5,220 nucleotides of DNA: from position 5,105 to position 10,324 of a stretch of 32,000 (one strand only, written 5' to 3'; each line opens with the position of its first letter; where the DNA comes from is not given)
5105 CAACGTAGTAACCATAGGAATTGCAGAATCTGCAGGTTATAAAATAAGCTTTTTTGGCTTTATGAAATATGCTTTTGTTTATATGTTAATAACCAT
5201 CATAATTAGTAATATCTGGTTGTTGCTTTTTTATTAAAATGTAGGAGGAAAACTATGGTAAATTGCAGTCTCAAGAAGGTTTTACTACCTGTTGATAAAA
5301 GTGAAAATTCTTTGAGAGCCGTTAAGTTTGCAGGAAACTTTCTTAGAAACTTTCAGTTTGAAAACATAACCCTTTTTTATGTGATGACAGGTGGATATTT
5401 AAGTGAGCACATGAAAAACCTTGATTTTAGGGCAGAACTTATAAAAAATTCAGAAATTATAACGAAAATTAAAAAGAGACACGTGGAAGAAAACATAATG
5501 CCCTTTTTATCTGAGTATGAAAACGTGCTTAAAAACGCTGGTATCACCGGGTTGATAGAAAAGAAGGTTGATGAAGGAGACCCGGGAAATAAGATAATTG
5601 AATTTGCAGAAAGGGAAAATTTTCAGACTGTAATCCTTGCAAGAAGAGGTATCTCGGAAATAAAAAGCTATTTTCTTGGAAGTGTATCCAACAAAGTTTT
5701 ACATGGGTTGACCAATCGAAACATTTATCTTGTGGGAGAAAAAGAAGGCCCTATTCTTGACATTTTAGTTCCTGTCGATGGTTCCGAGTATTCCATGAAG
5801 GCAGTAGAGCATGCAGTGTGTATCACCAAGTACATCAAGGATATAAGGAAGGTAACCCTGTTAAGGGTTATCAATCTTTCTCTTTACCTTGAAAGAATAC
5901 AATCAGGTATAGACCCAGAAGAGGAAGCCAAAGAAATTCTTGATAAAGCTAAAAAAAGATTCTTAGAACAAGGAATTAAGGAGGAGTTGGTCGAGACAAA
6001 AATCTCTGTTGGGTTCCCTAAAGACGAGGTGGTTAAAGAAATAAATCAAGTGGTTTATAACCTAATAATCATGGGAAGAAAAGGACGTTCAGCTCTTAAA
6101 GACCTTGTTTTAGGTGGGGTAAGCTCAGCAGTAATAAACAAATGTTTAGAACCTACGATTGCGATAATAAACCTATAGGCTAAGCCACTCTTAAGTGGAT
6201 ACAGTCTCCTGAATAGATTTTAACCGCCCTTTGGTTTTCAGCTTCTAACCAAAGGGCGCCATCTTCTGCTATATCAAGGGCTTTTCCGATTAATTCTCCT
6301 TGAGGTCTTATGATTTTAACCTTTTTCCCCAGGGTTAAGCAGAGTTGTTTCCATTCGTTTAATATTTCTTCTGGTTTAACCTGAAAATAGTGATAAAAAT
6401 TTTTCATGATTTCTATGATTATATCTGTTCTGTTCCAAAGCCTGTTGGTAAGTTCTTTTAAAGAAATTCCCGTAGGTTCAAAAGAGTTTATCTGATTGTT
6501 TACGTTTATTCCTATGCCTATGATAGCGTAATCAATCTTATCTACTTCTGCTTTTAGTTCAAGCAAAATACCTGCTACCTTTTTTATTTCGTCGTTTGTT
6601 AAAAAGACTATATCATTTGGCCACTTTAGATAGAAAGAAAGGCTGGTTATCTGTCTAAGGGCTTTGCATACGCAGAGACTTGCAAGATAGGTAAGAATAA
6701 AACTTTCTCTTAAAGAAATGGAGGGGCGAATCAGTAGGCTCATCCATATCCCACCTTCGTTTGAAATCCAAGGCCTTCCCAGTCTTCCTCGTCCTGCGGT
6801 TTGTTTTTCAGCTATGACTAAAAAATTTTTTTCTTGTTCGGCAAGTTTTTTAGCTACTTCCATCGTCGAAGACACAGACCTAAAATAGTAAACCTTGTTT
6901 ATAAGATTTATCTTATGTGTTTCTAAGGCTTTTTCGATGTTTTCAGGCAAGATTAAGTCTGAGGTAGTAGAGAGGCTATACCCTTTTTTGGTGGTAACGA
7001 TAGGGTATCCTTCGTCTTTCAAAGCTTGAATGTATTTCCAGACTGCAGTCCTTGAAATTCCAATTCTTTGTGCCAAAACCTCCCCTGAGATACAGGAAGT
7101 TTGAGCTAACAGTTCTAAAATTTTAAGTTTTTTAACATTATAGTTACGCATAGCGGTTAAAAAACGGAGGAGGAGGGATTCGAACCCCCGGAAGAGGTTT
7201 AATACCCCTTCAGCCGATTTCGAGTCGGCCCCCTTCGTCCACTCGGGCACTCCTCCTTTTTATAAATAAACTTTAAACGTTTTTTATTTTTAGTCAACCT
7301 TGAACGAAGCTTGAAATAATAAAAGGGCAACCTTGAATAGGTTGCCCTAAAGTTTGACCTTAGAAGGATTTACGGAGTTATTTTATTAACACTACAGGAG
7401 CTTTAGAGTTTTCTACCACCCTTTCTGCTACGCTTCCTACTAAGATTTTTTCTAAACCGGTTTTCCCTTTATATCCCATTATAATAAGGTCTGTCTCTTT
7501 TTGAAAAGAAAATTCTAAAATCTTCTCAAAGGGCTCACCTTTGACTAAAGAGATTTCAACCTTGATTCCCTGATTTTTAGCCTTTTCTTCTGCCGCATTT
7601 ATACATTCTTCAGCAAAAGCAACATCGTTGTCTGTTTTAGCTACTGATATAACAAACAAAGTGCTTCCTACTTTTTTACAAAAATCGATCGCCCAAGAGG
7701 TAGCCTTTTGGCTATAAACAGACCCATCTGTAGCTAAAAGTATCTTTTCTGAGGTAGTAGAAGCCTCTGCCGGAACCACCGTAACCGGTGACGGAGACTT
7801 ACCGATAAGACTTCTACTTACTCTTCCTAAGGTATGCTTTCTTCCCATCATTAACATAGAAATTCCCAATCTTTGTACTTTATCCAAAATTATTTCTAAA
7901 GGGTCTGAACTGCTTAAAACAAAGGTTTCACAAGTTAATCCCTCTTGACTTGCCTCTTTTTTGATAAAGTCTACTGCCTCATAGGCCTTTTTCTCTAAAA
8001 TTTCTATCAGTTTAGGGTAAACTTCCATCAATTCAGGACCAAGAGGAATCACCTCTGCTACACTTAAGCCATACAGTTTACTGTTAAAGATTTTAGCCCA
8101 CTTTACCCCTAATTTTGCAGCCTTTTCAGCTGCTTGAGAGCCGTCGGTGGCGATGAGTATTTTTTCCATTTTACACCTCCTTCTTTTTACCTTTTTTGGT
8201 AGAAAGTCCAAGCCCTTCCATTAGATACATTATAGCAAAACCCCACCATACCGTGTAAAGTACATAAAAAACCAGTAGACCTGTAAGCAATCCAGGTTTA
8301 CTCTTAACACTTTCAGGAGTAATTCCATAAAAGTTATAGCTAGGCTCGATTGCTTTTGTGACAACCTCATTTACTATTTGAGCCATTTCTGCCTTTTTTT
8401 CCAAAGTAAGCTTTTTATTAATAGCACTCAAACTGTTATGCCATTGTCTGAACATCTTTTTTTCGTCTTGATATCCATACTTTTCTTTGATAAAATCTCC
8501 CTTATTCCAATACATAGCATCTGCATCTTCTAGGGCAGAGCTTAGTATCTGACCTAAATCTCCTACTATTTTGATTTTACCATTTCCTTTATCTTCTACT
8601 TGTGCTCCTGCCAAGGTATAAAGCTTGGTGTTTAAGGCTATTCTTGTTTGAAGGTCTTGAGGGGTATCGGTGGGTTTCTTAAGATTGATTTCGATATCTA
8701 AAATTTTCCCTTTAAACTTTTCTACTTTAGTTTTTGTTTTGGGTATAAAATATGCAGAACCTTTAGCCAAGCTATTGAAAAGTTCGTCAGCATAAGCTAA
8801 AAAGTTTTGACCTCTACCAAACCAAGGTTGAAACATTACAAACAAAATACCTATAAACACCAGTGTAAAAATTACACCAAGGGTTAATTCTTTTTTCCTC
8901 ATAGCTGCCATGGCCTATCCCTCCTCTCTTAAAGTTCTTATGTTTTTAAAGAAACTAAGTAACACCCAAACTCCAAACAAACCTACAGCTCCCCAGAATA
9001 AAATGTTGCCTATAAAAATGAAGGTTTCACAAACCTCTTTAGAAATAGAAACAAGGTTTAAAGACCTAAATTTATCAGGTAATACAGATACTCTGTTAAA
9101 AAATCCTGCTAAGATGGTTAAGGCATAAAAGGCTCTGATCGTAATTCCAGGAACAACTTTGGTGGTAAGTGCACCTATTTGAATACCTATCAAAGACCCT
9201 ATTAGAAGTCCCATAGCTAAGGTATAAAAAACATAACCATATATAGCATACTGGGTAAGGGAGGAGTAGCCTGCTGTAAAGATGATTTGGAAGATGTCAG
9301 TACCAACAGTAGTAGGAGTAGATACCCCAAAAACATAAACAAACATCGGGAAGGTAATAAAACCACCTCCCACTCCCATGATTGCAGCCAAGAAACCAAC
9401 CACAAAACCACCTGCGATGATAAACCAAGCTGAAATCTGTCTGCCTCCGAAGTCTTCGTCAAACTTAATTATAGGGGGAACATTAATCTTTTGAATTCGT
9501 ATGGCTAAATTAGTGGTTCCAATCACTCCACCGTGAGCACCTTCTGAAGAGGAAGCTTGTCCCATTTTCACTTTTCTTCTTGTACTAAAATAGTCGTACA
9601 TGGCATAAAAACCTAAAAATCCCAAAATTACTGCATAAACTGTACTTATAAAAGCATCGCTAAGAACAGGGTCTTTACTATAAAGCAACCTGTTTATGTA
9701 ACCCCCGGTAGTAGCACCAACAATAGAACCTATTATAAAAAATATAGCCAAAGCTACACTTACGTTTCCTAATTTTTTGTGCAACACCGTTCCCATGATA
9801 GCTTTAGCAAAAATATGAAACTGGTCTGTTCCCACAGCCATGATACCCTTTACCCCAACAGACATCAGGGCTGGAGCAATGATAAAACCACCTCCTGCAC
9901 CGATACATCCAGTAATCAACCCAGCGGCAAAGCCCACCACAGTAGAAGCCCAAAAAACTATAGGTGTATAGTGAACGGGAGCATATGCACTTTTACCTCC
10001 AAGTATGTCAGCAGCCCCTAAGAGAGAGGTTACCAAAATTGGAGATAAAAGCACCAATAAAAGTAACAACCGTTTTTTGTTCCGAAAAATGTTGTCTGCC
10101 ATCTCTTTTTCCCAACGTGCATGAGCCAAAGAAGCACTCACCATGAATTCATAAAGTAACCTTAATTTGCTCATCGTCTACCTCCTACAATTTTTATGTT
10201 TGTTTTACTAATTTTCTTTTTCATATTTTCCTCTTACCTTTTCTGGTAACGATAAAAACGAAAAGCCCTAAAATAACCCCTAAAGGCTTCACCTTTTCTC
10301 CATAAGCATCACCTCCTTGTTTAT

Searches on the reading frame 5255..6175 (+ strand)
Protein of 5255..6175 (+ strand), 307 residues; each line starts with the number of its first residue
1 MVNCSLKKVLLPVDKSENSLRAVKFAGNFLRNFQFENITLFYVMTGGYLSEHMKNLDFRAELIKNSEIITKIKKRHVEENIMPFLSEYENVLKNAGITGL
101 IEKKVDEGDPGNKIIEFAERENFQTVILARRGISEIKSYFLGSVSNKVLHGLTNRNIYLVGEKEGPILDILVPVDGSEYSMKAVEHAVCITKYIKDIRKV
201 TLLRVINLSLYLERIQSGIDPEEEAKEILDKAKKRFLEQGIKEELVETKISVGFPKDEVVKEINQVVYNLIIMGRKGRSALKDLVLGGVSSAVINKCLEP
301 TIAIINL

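Call 38: search_protein_families(library=pfam, proteins=[window:5255-6175:+], max_evalue=0.00001)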
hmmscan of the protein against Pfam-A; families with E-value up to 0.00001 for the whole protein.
window:5255-6175:+ (307 aa): 1 family
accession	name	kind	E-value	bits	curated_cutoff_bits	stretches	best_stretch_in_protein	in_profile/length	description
PF00582.32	Usp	-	6.2e-38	131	24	2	170-300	5-136/141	Universal stress protein family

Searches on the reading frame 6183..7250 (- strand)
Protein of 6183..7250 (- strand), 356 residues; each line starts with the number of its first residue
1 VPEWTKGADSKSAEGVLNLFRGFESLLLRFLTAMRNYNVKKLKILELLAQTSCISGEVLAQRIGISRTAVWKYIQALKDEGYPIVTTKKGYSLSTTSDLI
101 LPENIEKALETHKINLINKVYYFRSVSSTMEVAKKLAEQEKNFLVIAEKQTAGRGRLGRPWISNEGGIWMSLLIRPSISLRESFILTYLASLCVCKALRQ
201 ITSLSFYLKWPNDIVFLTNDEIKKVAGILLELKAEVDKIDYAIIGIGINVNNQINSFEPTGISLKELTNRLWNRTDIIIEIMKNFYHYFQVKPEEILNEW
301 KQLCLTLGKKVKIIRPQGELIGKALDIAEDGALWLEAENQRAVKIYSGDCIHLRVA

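Call 38: search_protein_families(library=pfam, proteins=[window:6183-7250:-], max_evalue=0.00001)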
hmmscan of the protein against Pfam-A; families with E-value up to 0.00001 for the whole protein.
window:6183-7250:- (356 aa): 4 families
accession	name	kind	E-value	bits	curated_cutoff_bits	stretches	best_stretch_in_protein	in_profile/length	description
PF03099.24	BPL_LplA_LipB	-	6e-22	78.4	21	1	122-249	1-133/133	Biotin/lipoate A/B protein ligase family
PF08279.18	HTH_11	-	1.7e-15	57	25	1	41-91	2-54/55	HTH domain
PF13412.12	HTH_24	-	2.9e-10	40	21.9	1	40-82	4-46/48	Winged helix-turn-helix DNA-binding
PF02237.23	BPL_C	-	1.3e-09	38.2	21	1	306-352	1-47/48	Biotin protein ligase C terminal domain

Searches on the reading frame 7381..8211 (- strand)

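Call 38: search_protein_families(library=pfam, proteins=[window:7381-8211:-], max_evalue=0.00001)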
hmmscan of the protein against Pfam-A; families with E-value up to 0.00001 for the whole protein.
window:7381-8211:- (277 aa): 1 family
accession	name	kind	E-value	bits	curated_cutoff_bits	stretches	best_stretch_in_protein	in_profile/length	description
PF00582.32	Usp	-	4.1e-44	151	24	2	155-277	3-141/141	Universal stress protein family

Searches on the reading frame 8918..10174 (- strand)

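Call 38: search_protein_families(library=pfam, proteins=[window:8918-10174:-], max_evalue=0.00001)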
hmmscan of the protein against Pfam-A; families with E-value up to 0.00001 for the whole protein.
window:8918-10174:- (419 aa): 1 family
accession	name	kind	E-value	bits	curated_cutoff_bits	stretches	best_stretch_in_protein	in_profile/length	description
PF01925.25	TauE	-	7e-39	134.3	32.6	1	79-356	3-232/237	Sulfite exporter TauE/SafE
